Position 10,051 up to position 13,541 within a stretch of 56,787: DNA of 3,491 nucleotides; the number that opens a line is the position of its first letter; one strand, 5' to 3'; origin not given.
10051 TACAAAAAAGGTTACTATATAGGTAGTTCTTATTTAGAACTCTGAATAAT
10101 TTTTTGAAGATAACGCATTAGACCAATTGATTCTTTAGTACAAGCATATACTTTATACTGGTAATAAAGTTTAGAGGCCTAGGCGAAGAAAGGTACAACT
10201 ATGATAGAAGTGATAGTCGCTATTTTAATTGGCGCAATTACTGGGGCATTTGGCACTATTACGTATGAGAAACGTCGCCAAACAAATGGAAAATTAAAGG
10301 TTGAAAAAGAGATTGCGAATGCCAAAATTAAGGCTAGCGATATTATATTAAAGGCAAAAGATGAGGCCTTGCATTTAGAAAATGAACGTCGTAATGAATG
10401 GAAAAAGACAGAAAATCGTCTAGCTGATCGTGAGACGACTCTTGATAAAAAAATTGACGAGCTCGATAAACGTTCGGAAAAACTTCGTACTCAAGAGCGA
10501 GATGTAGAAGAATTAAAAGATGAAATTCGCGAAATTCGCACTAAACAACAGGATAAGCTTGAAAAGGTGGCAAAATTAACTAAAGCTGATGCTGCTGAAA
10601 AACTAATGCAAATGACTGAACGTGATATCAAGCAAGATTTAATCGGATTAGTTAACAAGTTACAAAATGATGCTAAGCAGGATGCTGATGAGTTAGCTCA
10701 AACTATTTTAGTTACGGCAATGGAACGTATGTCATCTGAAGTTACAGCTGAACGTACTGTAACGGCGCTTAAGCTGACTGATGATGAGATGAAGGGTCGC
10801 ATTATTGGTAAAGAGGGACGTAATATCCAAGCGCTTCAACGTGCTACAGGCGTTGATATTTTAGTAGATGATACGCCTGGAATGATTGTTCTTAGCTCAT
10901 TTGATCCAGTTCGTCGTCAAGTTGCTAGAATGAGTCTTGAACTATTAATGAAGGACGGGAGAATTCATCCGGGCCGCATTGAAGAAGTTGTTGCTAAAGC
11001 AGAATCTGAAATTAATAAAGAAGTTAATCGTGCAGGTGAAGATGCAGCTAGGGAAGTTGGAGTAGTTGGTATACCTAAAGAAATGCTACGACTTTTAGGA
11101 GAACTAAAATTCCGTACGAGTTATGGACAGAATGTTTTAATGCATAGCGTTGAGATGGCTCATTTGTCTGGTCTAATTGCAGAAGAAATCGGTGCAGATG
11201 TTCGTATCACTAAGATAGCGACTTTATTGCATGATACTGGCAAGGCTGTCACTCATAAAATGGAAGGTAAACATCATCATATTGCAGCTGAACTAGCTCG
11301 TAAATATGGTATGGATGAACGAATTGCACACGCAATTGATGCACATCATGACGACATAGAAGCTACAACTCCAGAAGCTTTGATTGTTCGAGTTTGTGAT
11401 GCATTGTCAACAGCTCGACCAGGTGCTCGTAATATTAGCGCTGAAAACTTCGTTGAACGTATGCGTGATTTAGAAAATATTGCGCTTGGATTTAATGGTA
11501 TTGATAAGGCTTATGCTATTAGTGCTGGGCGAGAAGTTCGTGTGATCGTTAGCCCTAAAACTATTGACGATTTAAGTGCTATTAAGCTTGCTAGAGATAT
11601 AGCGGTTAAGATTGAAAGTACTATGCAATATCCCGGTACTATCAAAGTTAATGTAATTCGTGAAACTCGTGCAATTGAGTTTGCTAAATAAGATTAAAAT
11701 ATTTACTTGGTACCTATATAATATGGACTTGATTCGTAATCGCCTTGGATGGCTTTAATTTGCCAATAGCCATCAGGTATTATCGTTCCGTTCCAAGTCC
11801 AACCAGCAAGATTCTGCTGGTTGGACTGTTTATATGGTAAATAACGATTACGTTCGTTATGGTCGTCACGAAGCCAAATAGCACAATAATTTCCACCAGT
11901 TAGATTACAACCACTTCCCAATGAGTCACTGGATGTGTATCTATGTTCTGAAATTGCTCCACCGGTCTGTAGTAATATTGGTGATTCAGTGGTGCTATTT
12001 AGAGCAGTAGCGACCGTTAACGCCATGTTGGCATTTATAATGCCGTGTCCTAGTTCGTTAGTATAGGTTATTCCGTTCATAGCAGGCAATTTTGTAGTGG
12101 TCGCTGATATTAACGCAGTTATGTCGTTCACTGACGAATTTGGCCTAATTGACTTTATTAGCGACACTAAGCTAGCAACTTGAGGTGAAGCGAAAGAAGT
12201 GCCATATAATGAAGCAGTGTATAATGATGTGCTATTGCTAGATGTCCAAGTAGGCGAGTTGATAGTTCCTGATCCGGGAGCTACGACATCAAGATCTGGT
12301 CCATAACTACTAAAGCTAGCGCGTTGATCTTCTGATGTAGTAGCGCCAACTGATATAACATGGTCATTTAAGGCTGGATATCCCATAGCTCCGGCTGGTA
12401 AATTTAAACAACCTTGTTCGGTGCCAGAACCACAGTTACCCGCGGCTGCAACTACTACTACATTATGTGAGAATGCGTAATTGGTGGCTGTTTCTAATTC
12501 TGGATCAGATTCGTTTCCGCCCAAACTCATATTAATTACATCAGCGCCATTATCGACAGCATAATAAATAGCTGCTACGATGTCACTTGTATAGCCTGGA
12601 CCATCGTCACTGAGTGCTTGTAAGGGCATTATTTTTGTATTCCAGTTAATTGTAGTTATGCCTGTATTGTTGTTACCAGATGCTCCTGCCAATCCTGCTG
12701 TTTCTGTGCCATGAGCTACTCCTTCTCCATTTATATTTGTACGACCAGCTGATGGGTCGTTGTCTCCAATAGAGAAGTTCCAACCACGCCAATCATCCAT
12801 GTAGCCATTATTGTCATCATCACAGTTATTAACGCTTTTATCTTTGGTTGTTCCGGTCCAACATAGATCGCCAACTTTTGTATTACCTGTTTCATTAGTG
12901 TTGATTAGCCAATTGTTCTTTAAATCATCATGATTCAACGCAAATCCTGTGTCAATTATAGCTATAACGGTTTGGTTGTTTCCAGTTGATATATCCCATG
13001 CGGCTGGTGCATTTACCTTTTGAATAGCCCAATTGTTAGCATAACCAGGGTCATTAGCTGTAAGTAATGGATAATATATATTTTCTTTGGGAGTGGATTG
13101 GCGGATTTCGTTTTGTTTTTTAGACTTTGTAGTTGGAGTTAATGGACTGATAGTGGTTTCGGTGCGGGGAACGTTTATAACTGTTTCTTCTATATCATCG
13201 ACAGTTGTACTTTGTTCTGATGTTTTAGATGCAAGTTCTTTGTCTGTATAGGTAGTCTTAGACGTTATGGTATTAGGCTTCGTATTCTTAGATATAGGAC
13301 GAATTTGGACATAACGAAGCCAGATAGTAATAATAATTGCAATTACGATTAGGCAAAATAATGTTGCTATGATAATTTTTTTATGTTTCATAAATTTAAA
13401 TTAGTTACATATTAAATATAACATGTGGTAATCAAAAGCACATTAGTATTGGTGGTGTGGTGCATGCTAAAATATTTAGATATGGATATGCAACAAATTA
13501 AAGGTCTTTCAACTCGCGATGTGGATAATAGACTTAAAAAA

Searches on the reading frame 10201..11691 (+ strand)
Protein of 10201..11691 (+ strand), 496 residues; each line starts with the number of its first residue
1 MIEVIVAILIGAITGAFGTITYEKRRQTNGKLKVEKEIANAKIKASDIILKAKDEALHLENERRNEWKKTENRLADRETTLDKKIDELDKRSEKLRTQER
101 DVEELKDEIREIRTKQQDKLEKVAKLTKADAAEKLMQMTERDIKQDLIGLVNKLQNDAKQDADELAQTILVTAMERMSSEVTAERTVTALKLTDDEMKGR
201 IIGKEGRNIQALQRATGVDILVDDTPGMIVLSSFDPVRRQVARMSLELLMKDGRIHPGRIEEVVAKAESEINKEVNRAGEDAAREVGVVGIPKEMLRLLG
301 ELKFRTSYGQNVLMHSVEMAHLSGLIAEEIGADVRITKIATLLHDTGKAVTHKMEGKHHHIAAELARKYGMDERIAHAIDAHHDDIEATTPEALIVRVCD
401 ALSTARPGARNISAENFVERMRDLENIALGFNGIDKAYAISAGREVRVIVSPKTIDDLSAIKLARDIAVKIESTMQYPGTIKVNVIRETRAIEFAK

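Call 56: search_protein_families(library=pfam, max_evalue=0.00001, proteins=[window:10201-11691:+])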
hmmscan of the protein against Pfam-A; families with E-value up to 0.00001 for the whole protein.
window:10201-11691:+ (496 aa): 3 families
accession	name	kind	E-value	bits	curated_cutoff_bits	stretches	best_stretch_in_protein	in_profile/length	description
PF12072.13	RNase_Y_N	-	2.7e-25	89.4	32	1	2-180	4-200/201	RNase Y N-terminal region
PF01966.28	HD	-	5.4e-17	62.6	22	1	313-404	2-115/116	HD domain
PF00013.35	KH_1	-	5.8e-07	29.6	21.5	1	195-238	8-56/66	KH domain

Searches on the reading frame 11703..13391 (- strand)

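Call 56: search_protein_families(library=pfam, max_evalue=0.00001, proteins=[window:11703-13391:-])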
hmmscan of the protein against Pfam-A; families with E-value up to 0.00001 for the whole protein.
window:11703-13391:- (562 aa): 1 family
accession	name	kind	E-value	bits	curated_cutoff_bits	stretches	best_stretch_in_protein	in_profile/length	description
PF00082.27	Peptidase_S8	-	3.1e-49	168.3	21.8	1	139-450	2-288/288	Subtilase family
